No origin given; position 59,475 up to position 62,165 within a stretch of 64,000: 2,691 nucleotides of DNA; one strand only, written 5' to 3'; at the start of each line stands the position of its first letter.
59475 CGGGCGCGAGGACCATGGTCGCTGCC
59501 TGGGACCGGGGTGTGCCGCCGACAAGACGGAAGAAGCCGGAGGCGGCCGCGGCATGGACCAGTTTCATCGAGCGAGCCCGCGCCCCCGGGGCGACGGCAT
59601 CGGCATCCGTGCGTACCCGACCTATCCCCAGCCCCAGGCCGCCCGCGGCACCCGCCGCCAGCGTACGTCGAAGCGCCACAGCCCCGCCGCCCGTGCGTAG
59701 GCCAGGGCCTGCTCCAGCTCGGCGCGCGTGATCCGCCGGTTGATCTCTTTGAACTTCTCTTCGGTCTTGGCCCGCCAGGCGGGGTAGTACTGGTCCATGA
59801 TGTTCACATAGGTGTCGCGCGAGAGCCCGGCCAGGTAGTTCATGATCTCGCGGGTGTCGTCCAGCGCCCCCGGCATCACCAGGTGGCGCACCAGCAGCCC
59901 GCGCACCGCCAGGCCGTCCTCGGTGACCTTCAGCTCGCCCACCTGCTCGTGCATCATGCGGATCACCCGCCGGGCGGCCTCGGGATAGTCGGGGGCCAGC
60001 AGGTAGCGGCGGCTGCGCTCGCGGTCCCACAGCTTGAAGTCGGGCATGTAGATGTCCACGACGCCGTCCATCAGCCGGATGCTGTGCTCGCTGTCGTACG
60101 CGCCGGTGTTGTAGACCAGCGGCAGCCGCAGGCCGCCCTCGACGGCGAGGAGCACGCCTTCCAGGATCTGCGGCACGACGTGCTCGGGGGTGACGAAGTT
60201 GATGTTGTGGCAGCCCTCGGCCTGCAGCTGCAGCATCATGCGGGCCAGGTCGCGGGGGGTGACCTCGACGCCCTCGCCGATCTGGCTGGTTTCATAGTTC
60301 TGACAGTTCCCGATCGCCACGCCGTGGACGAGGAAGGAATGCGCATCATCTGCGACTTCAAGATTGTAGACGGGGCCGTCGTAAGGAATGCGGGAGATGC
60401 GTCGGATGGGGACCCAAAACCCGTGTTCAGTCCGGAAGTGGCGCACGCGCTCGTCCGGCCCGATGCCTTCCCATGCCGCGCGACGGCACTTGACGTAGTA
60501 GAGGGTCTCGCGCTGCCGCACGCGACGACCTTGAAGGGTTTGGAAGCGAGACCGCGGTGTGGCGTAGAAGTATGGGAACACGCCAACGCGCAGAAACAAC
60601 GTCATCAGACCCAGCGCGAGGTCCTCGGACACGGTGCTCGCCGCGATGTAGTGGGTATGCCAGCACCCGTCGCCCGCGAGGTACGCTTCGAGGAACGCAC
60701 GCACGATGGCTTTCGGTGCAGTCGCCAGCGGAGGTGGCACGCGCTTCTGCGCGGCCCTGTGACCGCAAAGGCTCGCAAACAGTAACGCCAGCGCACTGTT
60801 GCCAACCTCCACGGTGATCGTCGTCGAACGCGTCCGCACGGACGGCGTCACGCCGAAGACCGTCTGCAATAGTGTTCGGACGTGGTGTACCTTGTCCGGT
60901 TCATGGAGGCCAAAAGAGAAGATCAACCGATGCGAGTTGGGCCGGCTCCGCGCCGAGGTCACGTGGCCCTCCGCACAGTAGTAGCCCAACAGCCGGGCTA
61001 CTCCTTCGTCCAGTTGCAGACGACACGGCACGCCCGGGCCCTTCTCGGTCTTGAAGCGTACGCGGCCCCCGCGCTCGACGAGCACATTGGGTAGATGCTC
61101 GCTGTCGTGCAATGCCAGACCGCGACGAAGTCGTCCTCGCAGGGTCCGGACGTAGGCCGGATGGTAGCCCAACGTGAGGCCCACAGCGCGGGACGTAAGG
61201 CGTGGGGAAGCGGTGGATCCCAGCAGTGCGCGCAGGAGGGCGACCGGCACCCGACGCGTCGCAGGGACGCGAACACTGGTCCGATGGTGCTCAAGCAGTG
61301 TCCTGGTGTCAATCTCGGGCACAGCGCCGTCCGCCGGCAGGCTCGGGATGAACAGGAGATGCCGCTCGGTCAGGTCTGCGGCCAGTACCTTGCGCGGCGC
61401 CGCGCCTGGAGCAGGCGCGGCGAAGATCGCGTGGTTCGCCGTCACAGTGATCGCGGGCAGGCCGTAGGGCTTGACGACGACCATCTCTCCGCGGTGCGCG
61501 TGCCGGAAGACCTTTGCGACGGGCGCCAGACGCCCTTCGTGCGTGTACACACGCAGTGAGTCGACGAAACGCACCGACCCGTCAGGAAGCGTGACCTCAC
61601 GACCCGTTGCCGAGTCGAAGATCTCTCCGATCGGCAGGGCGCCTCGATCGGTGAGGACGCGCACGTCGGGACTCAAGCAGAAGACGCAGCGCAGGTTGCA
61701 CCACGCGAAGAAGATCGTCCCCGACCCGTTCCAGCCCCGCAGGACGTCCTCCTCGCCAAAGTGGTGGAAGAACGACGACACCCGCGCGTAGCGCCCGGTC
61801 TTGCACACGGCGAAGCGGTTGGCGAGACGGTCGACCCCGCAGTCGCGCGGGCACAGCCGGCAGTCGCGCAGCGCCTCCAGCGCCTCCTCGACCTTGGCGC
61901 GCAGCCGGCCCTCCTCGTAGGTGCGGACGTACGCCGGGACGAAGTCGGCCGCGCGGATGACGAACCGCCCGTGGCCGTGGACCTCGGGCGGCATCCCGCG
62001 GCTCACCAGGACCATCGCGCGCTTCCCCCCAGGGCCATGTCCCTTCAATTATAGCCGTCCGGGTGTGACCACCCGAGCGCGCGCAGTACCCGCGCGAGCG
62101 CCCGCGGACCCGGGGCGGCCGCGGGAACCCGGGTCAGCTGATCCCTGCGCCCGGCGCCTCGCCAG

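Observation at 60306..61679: Full-length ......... intein inserted inside the CX3CX2C iron-sulfur motif of a radical SAM enzyme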

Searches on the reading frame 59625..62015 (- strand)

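Call 4: search_protein_families(library=pfam, proteins=[window:59625-62015:-], max_evalue=1)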
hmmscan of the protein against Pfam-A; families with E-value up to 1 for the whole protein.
window:59625-62015:- (797 aa): 3 families
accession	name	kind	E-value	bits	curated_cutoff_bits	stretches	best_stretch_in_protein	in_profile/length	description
PF14528.11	LAGLIDADG_3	-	2.8e-11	44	22.5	2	438-494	3-63/82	LAGLIDADG-like domain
PF04055.27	Radical_SAM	-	8.8e-07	29.7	29.5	2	571-691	14-139/166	Radical SAM superfamily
PF14890.11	Intein_splicing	-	0.00044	20.5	35.8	1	128-566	11-151/155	Intein splicing domain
